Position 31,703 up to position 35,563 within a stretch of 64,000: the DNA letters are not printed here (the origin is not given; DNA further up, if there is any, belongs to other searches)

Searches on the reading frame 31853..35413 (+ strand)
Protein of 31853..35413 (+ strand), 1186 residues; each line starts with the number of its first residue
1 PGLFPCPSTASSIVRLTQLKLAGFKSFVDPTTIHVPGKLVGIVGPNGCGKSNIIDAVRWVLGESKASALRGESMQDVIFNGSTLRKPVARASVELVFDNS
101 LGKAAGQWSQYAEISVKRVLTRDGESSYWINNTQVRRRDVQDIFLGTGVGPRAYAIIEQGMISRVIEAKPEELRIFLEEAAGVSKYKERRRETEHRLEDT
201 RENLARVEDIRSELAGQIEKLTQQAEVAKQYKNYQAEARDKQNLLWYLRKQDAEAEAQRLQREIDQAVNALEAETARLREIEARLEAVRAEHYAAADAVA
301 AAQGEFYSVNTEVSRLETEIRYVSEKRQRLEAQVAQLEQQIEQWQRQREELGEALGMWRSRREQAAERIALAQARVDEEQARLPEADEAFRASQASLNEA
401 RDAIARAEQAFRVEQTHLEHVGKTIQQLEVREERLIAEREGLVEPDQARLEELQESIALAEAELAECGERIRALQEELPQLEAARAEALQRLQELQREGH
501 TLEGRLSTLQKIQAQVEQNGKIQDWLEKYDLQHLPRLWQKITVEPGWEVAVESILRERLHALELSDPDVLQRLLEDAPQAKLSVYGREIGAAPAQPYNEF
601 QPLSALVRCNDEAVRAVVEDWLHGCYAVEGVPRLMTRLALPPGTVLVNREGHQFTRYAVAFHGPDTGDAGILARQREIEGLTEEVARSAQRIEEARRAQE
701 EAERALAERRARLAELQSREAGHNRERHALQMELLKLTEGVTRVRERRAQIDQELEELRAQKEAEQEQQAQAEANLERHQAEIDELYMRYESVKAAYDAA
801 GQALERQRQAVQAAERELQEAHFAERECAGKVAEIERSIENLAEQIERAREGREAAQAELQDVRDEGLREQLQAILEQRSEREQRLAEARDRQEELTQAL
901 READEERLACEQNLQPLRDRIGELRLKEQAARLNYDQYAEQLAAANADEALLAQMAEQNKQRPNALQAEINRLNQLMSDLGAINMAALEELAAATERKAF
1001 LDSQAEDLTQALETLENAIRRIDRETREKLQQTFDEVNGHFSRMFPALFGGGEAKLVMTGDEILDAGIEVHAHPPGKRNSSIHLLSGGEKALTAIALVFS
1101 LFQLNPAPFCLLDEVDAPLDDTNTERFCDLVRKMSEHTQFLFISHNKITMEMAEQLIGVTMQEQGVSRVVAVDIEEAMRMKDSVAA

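Call 65: search_protein_families(library=pfam, proteins=[window:31853-35413:+], max_evalue=0.00001)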
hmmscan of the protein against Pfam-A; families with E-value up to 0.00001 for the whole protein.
window:31853-35413:+ (1186 aa): 4 families
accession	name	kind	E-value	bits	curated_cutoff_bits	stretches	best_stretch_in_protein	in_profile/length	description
PF02463.25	SMC_N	-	9e-64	215.3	40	1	16-1167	2-219/220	RecF/RecN/SMC N terminal domain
PF13476.12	AAA_23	-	2.9e-13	51.4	27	1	18-267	1-196/201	AAA domain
PF13304.12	AAA_21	-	7.8e-12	46.3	27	0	40-79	2-46/304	AAA domain, putative AbiEii toxin, Type IV TA system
PF06470.18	SMC_hinge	-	3.2e-10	40.9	22.5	1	534-629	5-107/116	SMC proteins Flexible Hinge Domain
